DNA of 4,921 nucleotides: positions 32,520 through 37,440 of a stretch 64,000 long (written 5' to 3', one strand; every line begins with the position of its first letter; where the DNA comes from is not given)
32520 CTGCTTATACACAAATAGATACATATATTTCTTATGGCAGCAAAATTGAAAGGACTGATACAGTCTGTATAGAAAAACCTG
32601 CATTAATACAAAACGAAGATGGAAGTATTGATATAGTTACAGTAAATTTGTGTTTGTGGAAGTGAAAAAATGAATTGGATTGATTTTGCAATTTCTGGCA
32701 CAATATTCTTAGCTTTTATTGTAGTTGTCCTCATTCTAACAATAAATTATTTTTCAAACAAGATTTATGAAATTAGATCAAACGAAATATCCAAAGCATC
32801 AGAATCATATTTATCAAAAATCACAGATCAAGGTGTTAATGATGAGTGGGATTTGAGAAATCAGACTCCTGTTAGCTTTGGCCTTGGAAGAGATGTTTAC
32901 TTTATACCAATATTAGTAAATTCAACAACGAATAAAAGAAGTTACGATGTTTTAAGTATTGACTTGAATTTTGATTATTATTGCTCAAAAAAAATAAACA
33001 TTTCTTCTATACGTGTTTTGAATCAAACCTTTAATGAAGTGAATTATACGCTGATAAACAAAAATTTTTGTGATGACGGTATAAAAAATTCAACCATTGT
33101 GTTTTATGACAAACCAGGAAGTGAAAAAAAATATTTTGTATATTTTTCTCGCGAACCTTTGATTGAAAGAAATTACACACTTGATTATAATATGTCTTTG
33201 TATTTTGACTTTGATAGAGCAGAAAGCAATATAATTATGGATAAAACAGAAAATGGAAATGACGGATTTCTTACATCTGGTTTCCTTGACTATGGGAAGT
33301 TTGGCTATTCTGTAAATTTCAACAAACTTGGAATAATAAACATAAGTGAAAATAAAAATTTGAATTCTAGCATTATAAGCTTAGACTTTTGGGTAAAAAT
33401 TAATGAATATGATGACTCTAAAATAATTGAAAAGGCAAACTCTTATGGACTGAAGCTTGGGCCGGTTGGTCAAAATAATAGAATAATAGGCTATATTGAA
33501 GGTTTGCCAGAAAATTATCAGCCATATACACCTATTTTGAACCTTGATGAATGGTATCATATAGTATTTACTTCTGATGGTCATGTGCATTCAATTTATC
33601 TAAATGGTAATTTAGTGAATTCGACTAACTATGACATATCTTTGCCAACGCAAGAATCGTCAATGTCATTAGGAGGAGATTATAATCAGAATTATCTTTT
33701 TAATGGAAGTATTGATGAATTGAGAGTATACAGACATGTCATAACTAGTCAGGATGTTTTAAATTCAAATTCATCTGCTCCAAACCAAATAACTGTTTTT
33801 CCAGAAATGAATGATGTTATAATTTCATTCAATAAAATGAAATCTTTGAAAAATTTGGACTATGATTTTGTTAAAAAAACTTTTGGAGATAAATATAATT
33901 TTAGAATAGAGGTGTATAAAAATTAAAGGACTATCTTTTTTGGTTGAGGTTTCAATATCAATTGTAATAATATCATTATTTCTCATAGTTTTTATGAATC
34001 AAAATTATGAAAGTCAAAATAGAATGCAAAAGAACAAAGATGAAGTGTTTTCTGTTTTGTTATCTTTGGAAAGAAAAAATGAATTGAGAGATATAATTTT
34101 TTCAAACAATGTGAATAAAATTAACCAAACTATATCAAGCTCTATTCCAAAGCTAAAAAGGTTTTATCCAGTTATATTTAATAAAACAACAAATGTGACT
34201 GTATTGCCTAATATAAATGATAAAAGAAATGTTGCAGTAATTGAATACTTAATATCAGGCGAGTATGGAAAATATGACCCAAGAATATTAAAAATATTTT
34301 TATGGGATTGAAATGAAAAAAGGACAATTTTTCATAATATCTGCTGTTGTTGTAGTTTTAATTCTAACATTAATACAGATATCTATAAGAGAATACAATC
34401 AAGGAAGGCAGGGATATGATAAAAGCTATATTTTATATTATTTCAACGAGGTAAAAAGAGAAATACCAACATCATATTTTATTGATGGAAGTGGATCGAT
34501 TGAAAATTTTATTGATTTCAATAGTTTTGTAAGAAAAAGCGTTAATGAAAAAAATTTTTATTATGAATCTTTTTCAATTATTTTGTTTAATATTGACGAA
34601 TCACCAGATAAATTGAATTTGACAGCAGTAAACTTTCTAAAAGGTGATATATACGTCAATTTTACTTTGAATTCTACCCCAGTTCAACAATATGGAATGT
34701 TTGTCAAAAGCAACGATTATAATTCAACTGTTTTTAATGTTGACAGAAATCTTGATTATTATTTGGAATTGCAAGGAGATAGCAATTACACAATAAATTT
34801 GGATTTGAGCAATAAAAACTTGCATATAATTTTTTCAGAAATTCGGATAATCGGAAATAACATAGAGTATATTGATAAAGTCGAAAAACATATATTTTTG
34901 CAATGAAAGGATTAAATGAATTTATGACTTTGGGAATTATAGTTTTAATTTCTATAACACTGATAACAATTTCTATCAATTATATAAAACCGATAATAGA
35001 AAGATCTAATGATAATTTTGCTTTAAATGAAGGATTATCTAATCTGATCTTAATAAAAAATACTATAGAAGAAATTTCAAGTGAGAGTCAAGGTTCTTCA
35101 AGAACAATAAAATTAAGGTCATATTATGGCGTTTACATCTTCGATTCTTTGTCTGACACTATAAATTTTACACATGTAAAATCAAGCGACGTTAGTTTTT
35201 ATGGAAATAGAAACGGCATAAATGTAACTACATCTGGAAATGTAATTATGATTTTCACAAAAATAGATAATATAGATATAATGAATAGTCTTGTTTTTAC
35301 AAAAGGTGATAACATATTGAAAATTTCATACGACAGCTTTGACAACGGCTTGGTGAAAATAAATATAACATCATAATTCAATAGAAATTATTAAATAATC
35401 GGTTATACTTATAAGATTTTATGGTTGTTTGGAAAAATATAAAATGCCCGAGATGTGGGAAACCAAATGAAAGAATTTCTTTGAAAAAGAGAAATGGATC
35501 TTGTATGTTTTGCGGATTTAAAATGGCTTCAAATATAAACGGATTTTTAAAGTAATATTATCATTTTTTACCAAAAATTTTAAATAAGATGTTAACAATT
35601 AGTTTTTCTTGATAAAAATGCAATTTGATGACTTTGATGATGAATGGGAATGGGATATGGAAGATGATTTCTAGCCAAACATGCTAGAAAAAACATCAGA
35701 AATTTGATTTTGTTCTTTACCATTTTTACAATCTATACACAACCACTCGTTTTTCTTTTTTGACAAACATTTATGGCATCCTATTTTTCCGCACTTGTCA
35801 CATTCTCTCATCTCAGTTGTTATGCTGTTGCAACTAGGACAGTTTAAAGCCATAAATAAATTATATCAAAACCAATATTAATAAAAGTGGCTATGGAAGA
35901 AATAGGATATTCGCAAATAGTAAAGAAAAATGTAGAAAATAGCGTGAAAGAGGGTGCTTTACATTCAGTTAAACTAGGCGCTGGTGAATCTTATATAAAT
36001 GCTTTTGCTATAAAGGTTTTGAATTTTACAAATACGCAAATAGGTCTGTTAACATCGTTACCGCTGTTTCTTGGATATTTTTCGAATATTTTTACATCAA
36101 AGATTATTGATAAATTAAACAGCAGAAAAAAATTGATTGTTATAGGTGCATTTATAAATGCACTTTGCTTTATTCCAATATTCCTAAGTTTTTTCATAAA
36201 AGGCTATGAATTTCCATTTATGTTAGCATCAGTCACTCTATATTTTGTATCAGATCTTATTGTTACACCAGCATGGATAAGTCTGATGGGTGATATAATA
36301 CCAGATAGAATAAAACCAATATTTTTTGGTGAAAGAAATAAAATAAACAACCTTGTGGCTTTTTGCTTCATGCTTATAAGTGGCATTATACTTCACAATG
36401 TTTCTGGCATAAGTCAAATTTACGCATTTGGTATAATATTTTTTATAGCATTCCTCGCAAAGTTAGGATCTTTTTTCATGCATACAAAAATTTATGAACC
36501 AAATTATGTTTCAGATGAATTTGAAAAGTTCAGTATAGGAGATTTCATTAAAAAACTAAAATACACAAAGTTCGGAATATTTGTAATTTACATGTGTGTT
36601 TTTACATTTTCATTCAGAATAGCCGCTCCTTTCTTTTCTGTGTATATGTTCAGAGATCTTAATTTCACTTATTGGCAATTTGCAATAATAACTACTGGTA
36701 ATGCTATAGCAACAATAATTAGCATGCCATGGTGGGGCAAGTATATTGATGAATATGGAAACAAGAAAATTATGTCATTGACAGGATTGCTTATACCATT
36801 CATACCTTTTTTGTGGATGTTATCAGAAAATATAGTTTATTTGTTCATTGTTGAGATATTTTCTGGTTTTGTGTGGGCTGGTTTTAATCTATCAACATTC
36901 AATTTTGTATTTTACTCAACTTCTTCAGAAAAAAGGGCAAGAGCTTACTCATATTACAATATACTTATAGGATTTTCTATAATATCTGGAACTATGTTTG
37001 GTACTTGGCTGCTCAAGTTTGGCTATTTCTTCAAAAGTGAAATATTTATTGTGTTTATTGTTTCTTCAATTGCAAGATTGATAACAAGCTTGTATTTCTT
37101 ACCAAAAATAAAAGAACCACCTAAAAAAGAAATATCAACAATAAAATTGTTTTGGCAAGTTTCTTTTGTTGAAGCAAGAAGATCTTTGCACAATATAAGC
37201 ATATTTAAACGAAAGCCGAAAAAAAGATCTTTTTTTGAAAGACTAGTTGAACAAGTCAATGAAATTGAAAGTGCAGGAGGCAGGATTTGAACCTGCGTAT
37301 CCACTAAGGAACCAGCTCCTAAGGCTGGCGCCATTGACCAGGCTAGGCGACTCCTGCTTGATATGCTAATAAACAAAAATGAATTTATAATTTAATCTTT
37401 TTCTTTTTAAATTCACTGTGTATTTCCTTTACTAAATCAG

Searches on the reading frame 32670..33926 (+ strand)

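Call 36: search_protein_families(library=pfam, proteins=[window:32670-33926:+], max_evalue=0.00001)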
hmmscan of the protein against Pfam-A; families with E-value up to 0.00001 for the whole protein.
window:32670-33926:+ (418 aa): 1 family
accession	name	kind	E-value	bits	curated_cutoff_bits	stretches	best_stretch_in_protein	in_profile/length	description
PF13385.13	Laminin_G_3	-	1.6e-22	80.7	27.6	1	226-363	10-150/151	Concanavalin A-like lectin/glucanases superfamily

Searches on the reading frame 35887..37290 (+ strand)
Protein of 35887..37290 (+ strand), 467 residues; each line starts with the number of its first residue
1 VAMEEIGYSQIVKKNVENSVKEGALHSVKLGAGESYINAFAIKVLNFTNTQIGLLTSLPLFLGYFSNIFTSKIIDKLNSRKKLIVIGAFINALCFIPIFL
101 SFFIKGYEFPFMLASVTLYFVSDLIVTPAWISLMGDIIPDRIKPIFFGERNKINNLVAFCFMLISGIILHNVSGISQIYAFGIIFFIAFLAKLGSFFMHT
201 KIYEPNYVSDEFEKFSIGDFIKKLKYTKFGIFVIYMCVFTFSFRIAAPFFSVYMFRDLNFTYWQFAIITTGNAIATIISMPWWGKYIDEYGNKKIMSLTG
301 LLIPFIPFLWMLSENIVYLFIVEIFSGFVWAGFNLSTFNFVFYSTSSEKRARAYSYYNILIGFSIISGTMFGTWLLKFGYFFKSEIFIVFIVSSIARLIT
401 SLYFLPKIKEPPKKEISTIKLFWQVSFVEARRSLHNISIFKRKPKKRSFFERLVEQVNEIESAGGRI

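Call 57: search_protein_families(library=pfam, proteins=[window:35887-37290:+], max_evalue=0.000001)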
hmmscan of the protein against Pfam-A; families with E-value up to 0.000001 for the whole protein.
window:35887-37290:+ (467 aa): 2 families
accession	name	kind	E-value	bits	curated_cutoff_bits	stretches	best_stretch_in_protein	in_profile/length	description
PF07690.21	MFS_1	-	1.2e-30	107.1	33.4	2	234-441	3-200/347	Major Facilitator Superfamily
PF12832.13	MFS_1_like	-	6.8e-11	42.3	25.2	1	43-374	27-362/373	MFS_1 like family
